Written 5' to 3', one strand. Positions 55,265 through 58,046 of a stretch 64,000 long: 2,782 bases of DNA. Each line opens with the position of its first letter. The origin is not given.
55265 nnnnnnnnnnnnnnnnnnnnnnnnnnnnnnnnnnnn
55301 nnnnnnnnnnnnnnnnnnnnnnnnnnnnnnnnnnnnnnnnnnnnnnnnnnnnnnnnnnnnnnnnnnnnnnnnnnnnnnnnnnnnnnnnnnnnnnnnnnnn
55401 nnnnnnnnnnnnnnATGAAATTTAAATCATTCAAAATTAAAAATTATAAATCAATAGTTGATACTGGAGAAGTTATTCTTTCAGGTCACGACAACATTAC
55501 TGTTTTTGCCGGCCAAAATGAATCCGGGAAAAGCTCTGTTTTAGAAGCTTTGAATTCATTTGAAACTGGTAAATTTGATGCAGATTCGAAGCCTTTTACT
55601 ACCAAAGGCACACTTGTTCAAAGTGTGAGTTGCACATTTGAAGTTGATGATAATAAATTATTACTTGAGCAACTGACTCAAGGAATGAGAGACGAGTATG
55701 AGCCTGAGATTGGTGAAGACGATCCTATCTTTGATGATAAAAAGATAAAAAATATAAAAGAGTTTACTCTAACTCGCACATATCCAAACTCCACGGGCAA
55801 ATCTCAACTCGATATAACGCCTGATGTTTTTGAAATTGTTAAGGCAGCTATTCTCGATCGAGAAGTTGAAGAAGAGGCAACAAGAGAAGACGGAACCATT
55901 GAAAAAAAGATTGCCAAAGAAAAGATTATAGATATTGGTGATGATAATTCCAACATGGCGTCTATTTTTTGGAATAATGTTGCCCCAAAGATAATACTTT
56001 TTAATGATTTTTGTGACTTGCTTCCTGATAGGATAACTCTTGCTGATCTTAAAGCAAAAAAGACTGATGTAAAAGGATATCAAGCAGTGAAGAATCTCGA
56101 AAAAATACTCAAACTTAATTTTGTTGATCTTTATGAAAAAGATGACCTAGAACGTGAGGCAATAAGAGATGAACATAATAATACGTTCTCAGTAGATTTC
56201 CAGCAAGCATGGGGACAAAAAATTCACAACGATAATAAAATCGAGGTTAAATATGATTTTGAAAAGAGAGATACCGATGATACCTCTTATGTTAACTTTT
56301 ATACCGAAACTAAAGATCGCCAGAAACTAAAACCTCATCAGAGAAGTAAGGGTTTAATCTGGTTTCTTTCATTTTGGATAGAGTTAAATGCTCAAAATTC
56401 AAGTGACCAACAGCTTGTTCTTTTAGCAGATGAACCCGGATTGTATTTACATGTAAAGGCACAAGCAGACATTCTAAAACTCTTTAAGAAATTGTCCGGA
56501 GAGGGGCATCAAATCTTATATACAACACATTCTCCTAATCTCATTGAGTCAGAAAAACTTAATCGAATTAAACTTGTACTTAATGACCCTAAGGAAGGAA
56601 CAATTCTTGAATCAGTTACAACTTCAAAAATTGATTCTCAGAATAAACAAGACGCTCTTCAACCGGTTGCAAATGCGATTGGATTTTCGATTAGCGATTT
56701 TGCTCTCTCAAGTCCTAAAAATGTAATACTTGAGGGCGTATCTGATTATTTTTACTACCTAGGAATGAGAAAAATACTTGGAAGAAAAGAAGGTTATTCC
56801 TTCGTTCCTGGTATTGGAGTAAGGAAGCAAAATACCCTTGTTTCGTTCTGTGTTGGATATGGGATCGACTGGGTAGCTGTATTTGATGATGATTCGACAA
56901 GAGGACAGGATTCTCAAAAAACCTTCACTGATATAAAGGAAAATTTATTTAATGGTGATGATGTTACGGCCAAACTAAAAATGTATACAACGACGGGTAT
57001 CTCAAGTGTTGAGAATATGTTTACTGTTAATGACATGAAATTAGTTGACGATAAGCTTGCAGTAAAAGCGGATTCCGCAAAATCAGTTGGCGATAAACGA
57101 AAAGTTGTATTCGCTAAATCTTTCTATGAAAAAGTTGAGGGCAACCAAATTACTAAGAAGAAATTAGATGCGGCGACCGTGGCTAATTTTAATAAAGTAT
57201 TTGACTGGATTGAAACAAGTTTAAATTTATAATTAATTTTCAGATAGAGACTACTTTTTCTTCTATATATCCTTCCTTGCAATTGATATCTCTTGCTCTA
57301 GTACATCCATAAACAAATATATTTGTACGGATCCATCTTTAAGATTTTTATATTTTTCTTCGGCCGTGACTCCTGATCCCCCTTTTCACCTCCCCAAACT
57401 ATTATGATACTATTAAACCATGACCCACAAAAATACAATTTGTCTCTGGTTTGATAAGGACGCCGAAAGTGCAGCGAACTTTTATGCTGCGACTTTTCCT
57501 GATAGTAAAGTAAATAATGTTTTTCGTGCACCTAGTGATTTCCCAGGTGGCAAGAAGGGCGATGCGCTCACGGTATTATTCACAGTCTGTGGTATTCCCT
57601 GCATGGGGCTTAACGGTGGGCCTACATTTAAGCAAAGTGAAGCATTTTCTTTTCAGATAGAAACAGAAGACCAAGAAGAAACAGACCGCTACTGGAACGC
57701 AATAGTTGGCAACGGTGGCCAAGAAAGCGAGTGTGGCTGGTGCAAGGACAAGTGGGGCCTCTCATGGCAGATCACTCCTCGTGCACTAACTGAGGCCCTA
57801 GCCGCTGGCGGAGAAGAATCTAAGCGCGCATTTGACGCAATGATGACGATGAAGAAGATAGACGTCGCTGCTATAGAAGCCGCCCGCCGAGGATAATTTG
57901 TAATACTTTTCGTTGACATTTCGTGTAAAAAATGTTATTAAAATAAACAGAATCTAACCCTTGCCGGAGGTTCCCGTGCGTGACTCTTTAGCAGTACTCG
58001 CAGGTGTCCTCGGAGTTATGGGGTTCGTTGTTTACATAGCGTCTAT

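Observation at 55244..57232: Stand-alone OLD-family ATPase-Toprim nuclease islet at a tRNA-Gln integration hotspot with a tRNA 3'-end direct repeat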

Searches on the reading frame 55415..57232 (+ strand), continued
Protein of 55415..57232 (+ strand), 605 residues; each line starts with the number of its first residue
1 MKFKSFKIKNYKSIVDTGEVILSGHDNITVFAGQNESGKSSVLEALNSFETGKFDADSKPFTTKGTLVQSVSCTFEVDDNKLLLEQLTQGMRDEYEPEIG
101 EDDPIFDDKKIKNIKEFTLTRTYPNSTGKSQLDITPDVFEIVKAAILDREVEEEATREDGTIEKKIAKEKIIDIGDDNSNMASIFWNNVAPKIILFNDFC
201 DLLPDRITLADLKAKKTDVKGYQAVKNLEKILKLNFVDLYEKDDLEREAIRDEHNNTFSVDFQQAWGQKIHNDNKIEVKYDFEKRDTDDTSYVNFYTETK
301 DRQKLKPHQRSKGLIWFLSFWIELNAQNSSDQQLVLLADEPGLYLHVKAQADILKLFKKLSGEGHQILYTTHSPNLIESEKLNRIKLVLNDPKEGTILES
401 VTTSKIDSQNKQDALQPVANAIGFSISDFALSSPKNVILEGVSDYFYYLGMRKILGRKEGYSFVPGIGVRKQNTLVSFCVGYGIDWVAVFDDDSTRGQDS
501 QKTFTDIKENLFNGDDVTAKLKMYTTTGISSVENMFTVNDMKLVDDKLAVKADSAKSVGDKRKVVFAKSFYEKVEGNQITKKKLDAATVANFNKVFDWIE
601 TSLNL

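Call 77: fold_search(model_id=the predicted structure, library=pdb)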
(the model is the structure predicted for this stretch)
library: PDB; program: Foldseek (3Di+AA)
matches with E <= 10: 1118; with E <= 0.001: 189
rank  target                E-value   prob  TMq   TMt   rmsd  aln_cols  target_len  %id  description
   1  6p74                  1.1e-16  1.00  0.32  0.37  20.9       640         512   14  OLD nuclease from Thermus Scotoductus (released 2020-01-29)
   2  8u7i_A                3.2e-15  1.00  0.34  0.33  21.7       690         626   13  Structure of the phage immune evasion protein Gad1 bound to the Gabija GajAB complex (released 2023-11-22)
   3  8sm3_A                6.2e-15  1.00  0.34  0.37  20.3       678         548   12  Structure of Bacillus cereus VD045 Gabija GajA-GajB Complex (released 2023-11-22)
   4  8x5i_D                1.0e-13  1.00  0.34  0.37  20.8       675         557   14  Structure of ATP/Mg2+ bound Gabija GajA (released 2024-02-28)
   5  8x5i_B                5.6e-13  1.00  0.34  0.36  20.6       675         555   13  Structure of ATP/Mg2+ bound Gabija GajA (released 2024-02-28)
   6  9lpa_B                1.1e-12  1.00  0.35  0.29  18.2       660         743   13  The cryo-EM structure of retron Eco8 in an active state (released 2025-11-19)
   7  9p4j_A                2.8e-12  1.00  0.31  0.27  19.2       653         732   13  The structure of Retron Eco8 in Apo state (released 2025-11-12)
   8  9lp9_B                4.4e-12  1.00  0.33  0.28  24.8       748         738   12  The cryo-EM structure of retron Eco8 in a standby state (released 2025-11-19)
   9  5h68_A                2.0e-11  1.00  0.37  0.64   8.0       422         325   11  Crystal structure of an engaged dimer of the Geobacillus stearothermophilus SMC head domain (released 2017-03-15)
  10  5h68_B                2.2e-11  1.00  0.37  0.64   8.6       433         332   11  Crystal structure of an engaged dimer of the Geobacillus stearothermophilus SMC head domain (released 2017-03-15)
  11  9x94_J                4.3e-11  1.00  0.32  0.27  18.7       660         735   13  Apo Retron-Eco8 complex (released 2026-03-18)
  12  9x94_F                7.9e-11  1.00  0.31  0.26  26.0       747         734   12  Apo Retron-Eco8 complex (released 2026-03-18)
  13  4w9m_C                1.5e-10  1.00  0.31  0.51  14.4       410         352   14  AMPPNP bound Rad50 in complex with dsDNA (released 2015-01-14)
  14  9kjy_E                1.5e-10  1.00  0.36  0.42  14.7       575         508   15  Cryo-EM structure of the Retron-Eco7 complex (state 2) (released 2025-11-12)
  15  9kjx_D                1.9e-10  1.00  0.36  0.40  16.5       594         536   14  Cryo-EM structure of the Retron-Eco7 complex (state 1) (released 2025-11-12)
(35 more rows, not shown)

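Call 94: search_dna_similar(query=window:55415-57229:+, collection=plasmids, mode=protein, max_rows=15)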
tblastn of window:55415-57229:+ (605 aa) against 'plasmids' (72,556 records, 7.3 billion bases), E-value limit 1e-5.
Records with a match: 90; places in all: 91; records where one place covers at least 80% of the query: 7.
Best place of each record, by identity: <60% 90.
By first word of the organism name: Acinetobacter 20; Streptomyces 14; Enterobacter 10; Sinorhizobium 6; Klebsiella 4; Rhodococcus 3; Bacillus 2; Acidovorax 2; Deinococcus 2; Entomospira 2; and 23 more.
By predicted mobility (MOB-suite, as given by PLSDB): non-mobilizable 40; mobilizable 31; conjugative 19.
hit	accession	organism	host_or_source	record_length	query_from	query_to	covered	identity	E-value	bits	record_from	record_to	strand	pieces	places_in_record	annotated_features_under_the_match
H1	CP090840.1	Streptomyces viridifaciens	Whole organism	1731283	11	604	98%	24.1%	1e-23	114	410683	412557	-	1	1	AAA family ATPase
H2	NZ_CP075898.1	Exiguobacterium acetylicum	cell culture,litchi pericarp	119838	1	491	81%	28.3%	2e-31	138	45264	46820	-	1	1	AAA family ATPase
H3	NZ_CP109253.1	Streptomyces anulatus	-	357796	7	536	88%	25.7%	4e-24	115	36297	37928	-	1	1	AAA family ATPase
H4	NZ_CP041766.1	Tomitella fengzijianii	bat,pure culture,feces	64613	1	540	89%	25.1%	1e-24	117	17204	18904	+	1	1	AAA family ATPase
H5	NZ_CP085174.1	Streptomyces longhuiensis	plant,whole organism,soil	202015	1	540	89%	25.0%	2e-27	126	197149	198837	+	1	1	AAA family ATPase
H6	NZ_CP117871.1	Arthrobacter agilis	cell culture,Middle part of the water ...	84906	8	494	80%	25.6%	4e-28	128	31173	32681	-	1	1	AAA family ATPase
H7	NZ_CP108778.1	Embleya sp. NBC_00896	-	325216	2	496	82%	24.9%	4e-25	118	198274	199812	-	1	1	AAA family ATPase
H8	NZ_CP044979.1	Bacillus thuringiensis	whole organism,soil sample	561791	189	596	67%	29.3%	1e-37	157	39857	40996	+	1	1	AAA family ATPase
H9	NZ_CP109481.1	Streptomyces sp. NBC_01450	-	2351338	11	447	72%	26.4%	7e-24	114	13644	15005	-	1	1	none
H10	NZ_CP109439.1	Streptomyces sp. NBC_01483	-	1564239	11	447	72%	25.3%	2e-27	125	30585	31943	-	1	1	none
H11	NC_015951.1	Streptomyces violaceusniger Tu 4113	-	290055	11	447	72%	24.7%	1e-23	114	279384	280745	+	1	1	AAA family ATPase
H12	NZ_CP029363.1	Streptomyces globisporus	tomato,cultured microbe,flower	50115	11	447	72%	24.7%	7e-25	117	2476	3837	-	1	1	AAA family ATPase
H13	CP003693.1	Bacillus thuringiensis MC28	-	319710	268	596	54%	32.6%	3e-34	147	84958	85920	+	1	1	ATP-dependent endonuclease of the OLD family-like protein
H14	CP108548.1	Streptomyces globisporus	-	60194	11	447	72%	24.5%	4e-24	115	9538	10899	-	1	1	AAA family ATPase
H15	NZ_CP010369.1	Acinetobacter nosocomialis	Homo sapiens,excreted bodily substance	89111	191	504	52%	31.3%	1e-24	117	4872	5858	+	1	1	AAA family ATPase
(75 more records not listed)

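Call 98: find_encoding_contigs(protein=P0009, flank=8000, max_places=2)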
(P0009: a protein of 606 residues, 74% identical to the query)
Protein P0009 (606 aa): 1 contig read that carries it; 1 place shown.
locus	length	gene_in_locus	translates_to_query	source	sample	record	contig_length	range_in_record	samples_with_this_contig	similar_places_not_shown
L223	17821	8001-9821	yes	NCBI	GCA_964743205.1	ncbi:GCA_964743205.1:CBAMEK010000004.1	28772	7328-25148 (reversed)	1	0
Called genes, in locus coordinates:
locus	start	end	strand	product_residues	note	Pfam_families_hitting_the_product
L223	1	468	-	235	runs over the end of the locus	PF12146:Hydrolase_4 (faint)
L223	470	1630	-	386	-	PF13477:Glyco_trans_4_2, PF13439:Glyco_transf_4, PF13579:Glyco_trans_4_4, PF00534:Glycos_transf_1, PF13692:Glyco_trans_1_4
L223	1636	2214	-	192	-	PF09335:VTT_dom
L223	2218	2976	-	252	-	PF03988:DUF347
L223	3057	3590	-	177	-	PF01569:PAP2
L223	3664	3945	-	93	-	-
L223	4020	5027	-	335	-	PF00512:HisKA, PF02518:HATPase_c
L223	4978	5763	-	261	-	PF00072:Response_reg, PF00486:Trans_reg_C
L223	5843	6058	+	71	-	-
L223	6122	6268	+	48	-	-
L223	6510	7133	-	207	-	PF01810:LysE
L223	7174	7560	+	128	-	PF00719:Pyrophosphatase (weak)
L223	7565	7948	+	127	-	PF00293:NUDIX, PF14815:NUDIX_4 (weak)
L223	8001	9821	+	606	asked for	PF02463:SMC_N (faint), PF13175:AAA_15, PF13476:AAA_23 (weak), PF13304:AAA_21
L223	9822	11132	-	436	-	PF00239:Resolvase, PF07508:Recombinase, PF13408:Zn_ribbon_recom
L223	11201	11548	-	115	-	-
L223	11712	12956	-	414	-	PF00872:Transposase_mut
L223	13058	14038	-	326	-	PF00078:RVT_1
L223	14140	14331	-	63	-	-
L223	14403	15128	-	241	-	-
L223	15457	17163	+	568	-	PF03602:Cons_hypoth95 (faint), PF01555:N6_N4_Mtase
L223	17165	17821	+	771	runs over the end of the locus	PF04851:ResIII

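Call 99: find_encoding_contigs(protein=P0006, flank=8000, max_places=2)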
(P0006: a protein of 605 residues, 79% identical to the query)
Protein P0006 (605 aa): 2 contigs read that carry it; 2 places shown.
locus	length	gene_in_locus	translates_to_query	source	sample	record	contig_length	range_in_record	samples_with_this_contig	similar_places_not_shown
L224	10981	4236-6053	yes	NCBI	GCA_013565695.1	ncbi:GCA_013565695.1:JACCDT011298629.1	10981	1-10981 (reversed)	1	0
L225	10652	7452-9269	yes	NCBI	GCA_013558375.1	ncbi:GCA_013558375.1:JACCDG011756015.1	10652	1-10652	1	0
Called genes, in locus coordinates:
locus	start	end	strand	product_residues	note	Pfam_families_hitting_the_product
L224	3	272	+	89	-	?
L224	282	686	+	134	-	-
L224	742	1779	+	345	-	PF13310:Virulence_RhuM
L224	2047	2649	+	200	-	PF10544:T5orf172, PF13455:MUG113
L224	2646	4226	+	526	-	PF12161:HsdM_N, PF02384:N6_Mtase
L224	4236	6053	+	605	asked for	PF02463:SMC_N (weak), PF13175:AAA_15, PF13476:AAA_23 (weak), PF13514:AAA_27 (faint), PF13304:AAA_21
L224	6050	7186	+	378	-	-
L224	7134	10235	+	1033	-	PF04313:HSDR_N, PF00270:DEAD, PF04851:ResIII, PF18766:SWI2_SNF2, PF22679:T1R_D3-like, PF12008:EcoR124_C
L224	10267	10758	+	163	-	PF04664:OGFr_N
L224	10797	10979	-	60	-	?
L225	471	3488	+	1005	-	PF01674:Lipase_2, PF02089:Palm_thioest, PF02450:LCAT, PF07819:PGAP1, PF24096:DUF7379 (weak)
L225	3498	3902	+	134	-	-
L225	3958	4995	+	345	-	PF13310:Virulence_RhuM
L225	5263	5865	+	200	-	PF10544:T5orf172, PF13455:MUG113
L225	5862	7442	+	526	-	PF12161:HsdM_N, PF02384:N6_Mtase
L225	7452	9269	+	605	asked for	PF02463:SMC_N (weak), PF13175:AAA_15, PF13476:AAA_23 (weak), PF13514:AAA_27 (faint), PF13304:AAA_21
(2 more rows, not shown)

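Call 102: search_protein_representatives(protein=window:55415-57229:+)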
Query: 605 residues. Proteins with E-value up to 0.001 (for the whole library): 4681; up to 1e-10: 2246; up to 1e-30: 474. The best 150 are listed.
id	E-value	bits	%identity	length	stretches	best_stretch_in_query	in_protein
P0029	6.4e-228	774.6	60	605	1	1-605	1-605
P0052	6.1e-183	626.1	49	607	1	1-602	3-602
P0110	7.5e-163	559.8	48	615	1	1-604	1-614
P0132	3.1e-139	481.8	44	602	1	1-602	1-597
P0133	2.1e-137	475.8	43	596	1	1-601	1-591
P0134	7.4e-134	464.0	43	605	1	2-602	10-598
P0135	1.1e-115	404.1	50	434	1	1-422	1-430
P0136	2.2e-114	399.7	38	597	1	4-603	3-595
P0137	4.1e-113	395.6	39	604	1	3-603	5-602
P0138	3.1e-108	379.5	41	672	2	142-602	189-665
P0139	3.2e-108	379.4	43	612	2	179-600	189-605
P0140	1.4e-107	377.3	39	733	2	165-600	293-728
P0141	4.0e-107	375.8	42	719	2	186-601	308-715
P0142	5.6e-105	368.7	40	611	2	153-603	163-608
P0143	6.3e-104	365.2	38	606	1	1-604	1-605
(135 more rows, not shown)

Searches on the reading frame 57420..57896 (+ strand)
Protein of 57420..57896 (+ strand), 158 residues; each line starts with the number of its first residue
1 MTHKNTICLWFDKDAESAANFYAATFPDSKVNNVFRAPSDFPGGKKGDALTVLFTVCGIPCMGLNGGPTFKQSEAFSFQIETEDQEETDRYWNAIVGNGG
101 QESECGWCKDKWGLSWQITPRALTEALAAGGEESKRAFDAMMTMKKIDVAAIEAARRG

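Call 13: find_encoding_contigs(protein=window:57420-57896:+, flank=6000, max_places=10)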
Protein window:57420-57896:+ (158 aa): 2 contigs read that carry it; 1 place shown.
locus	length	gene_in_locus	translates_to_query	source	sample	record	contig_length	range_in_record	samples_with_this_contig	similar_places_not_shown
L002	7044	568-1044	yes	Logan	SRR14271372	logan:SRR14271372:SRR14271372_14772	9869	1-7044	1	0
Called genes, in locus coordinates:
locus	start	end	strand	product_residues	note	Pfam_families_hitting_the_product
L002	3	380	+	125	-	?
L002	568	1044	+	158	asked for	PF06983:3-dmu-9_3-mt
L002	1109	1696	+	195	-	-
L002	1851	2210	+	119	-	PF08818:DUF1801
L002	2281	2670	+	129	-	PF00903:Glyoxalase, PF22677:Ble-like_N (weak)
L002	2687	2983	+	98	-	-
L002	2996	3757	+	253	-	-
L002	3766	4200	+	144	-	PF00293:NUDIX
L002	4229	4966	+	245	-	-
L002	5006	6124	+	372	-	PF01180:DHO_dh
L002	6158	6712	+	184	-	-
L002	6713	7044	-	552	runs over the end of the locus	PF06418:CTP_synth_N, PF00117:GATase, PF07722:Peptidase_C26 (faint)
